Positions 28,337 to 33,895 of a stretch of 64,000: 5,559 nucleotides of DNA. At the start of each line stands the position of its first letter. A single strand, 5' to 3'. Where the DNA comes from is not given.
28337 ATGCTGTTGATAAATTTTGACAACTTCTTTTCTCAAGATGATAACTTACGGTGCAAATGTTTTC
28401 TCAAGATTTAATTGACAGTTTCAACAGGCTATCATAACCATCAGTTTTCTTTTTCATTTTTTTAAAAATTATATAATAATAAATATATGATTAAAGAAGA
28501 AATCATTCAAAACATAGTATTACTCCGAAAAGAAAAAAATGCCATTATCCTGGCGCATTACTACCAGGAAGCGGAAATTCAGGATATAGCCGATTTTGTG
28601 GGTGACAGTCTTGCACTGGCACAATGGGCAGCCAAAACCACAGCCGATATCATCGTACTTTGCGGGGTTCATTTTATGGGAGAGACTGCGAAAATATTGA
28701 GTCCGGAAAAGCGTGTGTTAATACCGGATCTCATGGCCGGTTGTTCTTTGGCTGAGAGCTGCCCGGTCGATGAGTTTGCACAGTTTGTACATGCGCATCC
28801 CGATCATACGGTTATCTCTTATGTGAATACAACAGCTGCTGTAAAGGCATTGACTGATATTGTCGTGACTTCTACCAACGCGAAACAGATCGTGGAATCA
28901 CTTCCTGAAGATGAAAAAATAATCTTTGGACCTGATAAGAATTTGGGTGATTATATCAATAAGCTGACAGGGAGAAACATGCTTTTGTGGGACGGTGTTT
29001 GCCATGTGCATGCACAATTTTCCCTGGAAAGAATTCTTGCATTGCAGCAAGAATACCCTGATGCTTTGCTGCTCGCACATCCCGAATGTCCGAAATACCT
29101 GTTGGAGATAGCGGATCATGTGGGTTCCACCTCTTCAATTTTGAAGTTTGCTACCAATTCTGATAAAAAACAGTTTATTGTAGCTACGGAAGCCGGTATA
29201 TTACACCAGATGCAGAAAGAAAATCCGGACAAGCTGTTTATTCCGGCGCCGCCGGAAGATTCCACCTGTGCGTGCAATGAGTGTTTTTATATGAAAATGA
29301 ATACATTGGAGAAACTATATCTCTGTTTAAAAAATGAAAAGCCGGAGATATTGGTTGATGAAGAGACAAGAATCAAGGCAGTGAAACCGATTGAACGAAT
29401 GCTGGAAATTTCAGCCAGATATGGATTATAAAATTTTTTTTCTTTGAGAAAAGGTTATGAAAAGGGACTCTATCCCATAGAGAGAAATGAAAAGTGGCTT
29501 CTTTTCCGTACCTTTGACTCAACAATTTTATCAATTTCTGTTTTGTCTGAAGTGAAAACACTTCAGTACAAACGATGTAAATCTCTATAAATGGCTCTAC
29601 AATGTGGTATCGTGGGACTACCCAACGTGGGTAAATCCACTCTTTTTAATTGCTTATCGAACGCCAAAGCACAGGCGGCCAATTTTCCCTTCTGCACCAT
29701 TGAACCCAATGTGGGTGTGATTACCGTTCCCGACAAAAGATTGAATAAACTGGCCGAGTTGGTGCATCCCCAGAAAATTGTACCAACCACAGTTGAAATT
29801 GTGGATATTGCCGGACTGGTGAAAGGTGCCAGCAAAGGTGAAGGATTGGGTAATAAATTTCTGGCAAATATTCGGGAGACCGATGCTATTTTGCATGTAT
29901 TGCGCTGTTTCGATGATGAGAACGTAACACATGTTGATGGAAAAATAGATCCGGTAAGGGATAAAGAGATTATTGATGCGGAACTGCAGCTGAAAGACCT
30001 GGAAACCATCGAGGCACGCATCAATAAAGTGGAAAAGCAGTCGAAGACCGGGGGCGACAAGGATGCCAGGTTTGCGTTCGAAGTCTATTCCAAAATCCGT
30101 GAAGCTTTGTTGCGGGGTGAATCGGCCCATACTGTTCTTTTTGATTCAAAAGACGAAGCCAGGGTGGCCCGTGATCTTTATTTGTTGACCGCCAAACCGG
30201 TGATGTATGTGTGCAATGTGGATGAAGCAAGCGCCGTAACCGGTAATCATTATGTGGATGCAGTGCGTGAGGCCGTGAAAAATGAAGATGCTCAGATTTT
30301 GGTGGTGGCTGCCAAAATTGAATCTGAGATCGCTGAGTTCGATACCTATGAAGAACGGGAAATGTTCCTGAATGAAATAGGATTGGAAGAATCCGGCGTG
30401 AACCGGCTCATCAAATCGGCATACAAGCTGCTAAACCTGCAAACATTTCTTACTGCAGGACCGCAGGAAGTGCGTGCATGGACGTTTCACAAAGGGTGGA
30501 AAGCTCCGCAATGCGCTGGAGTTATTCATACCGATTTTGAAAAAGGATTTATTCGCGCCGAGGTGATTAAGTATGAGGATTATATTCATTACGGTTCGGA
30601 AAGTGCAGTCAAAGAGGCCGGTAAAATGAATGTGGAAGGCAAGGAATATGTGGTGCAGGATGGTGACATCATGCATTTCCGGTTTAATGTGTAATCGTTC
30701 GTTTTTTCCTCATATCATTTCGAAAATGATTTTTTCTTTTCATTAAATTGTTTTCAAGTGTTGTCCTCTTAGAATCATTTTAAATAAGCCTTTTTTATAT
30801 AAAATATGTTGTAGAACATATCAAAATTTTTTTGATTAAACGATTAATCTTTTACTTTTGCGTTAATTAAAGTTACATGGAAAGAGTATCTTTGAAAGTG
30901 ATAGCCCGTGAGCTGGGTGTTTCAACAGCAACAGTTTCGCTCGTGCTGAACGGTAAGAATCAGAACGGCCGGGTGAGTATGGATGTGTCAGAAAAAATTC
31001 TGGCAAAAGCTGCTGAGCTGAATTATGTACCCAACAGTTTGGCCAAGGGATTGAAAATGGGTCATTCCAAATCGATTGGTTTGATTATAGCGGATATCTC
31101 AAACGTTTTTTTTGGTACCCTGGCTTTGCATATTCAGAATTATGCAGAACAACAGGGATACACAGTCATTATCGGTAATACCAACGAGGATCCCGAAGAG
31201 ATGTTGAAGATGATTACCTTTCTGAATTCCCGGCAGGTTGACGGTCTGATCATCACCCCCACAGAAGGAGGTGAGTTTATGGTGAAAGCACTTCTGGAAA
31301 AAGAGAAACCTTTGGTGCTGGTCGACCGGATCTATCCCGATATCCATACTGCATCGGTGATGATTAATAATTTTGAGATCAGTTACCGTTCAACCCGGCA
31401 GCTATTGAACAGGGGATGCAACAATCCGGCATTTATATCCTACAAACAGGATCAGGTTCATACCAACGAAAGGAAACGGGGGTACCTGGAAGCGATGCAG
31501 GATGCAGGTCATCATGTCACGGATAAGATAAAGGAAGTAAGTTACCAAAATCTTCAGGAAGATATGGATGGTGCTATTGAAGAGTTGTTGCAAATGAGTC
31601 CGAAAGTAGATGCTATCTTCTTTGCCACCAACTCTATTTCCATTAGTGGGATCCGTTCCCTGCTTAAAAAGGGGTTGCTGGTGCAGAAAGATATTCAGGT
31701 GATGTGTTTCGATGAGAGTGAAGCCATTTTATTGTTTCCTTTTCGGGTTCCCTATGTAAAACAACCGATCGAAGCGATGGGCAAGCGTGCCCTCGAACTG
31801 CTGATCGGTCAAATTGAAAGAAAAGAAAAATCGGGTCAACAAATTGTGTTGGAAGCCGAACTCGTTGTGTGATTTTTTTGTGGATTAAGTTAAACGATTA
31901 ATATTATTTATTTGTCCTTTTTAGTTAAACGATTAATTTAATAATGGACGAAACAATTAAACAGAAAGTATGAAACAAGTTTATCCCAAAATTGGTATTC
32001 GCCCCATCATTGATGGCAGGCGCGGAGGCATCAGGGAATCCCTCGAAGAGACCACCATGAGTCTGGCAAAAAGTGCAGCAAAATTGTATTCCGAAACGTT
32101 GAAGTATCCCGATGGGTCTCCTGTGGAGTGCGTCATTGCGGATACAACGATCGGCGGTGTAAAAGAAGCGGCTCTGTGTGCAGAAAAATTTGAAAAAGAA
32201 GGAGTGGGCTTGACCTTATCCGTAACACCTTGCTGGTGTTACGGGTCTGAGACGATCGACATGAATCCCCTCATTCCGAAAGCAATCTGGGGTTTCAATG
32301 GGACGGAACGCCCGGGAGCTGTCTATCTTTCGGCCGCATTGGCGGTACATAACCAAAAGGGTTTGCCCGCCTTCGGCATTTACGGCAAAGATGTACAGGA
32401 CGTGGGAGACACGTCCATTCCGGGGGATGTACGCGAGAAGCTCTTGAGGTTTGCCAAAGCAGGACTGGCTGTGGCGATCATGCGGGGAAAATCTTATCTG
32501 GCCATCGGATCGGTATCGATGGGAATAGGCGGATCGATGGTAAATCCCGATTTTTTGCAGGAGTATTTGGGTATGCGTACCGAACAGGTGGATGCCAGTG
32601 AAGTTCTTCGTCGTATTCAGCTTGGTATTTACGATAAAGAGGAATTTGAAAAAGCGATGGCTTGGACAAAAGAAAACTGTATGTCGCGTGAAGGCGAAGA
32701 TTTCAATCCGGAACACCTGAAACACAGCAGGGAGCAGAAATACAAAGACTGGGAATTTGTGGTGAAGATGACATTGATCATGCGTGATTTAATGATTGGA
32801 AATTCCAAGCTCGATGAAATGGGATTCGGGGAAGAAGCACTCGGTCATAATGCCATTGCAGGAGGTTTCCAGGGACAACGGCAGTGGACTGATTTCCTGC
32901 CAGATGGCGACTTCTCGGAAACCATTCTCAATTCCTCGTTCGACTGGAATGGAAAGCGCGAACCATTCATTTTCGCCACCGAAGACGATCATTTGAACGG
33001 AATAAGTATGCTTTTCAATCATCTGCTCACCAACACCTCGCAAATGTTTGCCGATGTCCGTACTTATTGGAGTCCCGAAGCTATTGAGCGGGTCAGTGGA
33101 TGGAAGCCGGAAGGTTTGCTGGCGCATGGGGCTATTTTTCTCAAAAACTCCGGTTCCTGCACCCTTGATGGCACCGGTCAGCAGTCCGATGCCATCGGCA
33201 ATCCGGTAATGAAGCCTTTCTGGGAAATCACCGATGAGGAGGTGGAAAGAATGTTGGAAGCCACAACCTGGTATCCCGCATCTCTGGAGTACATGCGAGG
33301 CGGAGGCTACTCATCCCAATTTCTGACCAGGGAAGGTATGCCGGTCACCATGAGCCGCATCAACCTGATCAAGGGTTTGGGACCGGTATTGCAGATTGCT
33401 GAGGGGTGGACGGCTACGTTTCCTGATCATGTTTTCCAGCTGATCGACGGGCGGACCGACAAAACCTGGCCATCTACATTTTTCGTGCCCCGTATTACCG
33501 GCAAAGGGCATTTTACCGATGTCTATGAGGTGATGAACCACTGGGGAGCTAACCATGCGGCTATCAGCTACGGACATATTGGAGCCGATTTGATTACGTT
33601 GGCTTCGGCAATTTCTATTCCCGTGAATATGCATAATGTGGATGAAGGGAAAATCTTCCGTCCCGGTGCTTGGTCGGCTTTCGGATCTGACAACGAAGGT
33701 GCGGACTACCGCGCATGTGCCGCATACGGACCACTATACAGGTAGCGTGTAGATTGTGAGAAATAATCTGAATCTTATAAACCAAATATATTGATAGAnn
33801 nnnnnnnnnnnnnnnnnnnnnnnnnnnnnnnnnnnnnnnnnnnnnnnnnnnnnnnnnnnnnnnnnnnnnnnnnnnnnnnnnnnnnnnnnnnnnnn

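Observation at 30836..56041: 25-kb LacI-controlled polysaccharide utilisation locus built around GH172 x3, GH183(DUF4185) and GH116: probable D-arabinan / D-arabinofuranoside degradation system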

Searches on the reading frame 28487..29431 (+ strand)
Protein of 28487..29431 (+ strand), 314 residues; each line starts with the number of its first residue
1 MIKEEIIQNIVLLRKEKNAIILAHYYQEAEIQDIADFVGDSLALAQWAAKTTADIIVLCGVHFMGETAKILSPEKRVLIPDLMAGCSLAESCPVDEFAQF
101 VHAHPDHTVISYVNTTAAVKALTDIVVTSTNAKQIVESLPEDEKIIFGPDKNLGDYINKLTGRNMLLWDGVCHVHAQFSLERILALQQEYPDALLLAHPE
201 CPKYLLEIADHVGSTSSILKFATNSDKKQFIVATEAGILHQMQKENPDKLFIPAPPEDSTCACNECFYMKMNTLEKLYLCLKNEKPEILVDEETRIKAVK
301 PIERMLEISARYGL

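Call 61: search_protein_families(library=pfam, proteins=[window:28487-29431:+], max_evalue=0.00001)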
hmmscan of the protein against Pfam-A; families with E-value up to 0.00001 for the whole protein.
window:28487-29431:+ (314 aa): 1 family
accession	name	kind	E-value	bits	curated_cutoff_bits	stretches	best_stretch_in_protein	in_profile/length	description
PF02445.21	NadA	-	2.1e-124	414.9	27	1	9-307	2-295/295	Quinolinate synthetase A protein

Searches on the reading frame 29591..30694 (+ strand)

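Call 61: search_protein_families(library=pfam, proteins=[window:29591-30694:+], max_evalue=0.00001)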
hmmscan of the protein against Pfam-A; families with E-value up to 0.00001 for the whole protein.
window:29591-30694:+ (367 aa): 3 families
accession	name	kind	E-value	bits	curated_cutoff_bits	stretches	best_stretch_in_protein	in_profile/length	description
PF06071.19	YchF-GTPase_C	-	7.6e-42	141.8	27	1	283-366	1-84/84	Protein of unknown function (DUF933)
PF01926.29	MMR_HSR1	-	1.1e-23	84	21.9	1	5-122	2-99/113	50S ribosome-binding GTPase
PF02421.24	FeoB_N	-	4.4e-09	36.5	27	1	5-50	3-48/156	Ferrous iron transport protein B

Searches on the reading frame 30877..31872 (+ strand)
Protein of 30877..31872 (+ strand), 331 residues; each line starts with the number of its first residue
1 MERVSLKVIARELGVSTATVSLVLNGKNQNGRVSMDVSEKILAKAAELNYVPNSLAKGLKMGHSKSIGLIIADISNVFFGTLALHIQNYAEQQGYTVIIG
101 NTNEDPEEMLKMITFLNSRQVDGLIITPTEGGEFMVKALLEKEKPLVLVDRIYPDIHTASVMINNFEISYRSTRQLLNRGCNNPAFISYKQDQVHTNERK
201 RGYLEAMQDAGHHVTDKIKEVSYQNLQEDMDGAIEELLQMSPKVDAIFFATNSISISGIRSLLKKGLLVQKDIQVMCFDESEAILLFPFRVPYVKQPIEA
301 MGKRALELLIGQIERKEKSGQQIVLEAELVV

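Call 3: search_protein_families(library=pfam, proteins=[window:30877-31872:+], max_evalue=0.01)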
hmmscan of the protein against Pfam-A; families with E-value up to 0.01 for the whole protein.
window:30877-31872:+ (331 aa): 4 families
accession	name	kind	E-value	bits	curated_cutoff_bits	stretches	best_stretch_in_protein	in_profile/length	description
PF00532.27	Peripla_BP_1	-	9.6e-28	97.9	22.2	1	65-323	2-271/281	Periplasmic binding proteins and sugar binding domain of LacI family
PF13377.12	Peripla_BP_3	-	5.8e-19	69.2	26.5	1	174-331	2-163/167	Periplasmic binding protein-like domain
PF13407.12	Peripla_BP_4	-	1.2e-14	55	35.1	1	67-284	1-222/258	Periplasmic binding protein domain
PF00356.27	LacI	-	1.8e-11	44.1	27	1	6-53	2-46/46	Bacterial regulatory proteins, lacI family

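Call 6: search_protein_families(library=ncbifam, proteins=[window:30877-31872:+], max_evalue=0.001)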
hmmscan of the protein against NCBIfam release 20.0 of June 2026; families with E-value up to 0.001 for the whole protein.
window:30877-31872:+ (331 aa): 18 families
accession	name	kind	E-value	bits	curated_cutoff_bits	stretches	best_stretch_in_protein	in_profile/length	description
TIGR02417.1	fruct_sucro_rep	subfamily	3.2e-52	177.8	389.55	1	6-328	2-322/327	D-fructose-responsive transcription factor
NF047341.1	lactose_RbsR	equivalog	9.4e-51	173.1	382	1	3-330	2-323/331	ribose utilization transcriptional repressor RbsR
NF008452.0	PRK11303.1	equivalog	2.1e-45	155.3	385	1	5-321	2-318/332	catabolite repressor/activator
NF007979.0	PRK10703.1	equivalog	4.7e-45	154.2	501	1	6-330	4-326/341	HTH-type transcriptional repressor PurR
NF007743.0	PRK10423.1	equivalog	7.4e-45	153.5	531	1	5-330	3-325/330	ribose operon transcriptional repressor RbsR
TIGR01481.1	ccpA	equivalog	9.5e-43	146.9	442.35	1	5-326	4-320/330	catabolite control protein A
NF051853.1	TransRegUriRCory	equivalog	2.3e-42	145.3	550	1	5-330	2-319/327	transcriptional regulator UriR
NF052440.1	TransRegGNTRPSEAE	equivalog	3.9e-41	141.2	400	1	2-330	4-328/333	HTH-type transcriptional regulator GntR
NF007449.0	PRK10014.1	subfamily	8e-40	136.9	310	1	3-330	6-339/342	Mal regulon transcriptional regulator MalI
NF008269.0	PRK11041.1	equivalog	1.2e-37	129.7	436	1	5-331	11-333/342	DNA-binding transcriptional regulator CytR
NF007706.0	PRK10401.1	equivalog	4.2e-35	121.6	555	1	5-310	3-304/346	HTH-type transcriptional regulator GalS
NF008002.0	PRK10727.1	equivalog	2.4e-32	112.4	557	1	6-317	4-311/341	HTH-type transcriptional regulator GalR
NF047913.1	TransRegIdnR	equivalog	8.4e-32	110.8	500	1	2-325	4-321/331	DNA-binding transcriptional regulator IdnR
NF007075.0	PRK09526.1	subfamily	1.1e-30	106.8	340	1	3-330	5-326/358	LacI family DNA-binding transcriptional regulator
NF011563.0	PRK14987.1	equivalog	6.3e-22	78.2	433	1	3-314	5-310/331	gluconate operon transcriptional repressor GntR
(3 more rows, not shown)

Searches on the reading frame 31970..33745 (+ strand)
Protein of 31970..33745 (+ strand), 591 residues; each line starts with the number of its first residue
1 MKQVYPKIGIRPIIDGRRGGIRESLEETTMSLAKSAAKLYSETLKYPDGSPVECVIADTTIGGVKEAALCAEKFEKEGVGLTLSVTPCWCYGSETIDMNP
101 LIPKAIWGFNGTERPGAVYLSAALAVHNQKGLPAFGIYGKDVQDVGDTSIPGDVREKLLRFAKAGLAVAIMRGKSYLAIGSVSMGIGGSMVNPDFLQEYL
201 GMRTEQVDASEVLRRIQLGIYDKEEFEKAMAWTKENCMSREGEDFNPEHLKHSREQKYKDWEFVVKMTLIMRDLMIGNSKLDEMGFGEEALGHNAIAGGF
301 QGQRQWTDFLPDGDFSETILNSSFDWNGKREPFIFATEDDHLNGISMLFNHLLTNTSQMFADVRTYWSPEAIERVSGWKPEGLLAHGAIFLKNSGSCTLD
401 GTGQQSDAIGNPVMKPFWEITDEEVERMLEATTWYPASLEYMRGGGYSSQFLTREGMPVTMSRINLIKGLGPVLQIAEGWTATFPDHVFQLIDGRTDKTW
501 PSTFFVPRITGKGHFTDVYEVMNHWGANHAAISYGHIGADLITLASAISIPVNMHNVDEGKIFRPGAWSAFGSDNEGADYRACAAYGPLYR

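Call 3: search_protein_families(library=pfam, proteins=[window:31970-33745:+], max_evalue=0.01)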
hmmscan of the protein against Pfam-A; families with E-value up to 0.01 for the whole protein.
window:31970-33745:+ (591 aa): 3 families
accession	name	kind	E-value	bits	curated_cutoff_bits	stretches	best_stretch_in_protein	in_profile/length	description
PF07882.17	Fucose_iso_N2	-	1.1e-92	309.1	22.3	1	174-355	1-180/180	L-fucose isomerase, second N-terminal domain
PF07881.17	Fucose_iso_N1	-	3.3e-79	265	28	1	5-173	1-169/169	L-fucose isomerase, first N-terminal domain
PF02952.23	Fucose_iso_C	-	1.6e-44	151.4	29.3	1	392-555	2-143/143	L-fucose isomerase, C-terminal domain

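Call 6: search_protein_families(library=ncbifam, proteins=[window:31970-33745:+], max_evalue=0.001)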
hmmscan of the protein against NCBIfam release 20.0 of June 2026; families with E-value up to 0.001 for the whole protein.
window:31970-33745:+ (591 aa): 2 families
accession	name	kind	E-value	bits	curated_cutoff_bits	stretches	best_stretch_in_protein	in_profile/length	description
NF008220.0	PRK10991.1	equivalog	0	1047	775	1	2-591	3-590/591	L-fucose isomerase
TIGR01089.1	fucI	equivalog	0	1025.6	850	1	5-591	3-587/587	L-fucose isomerase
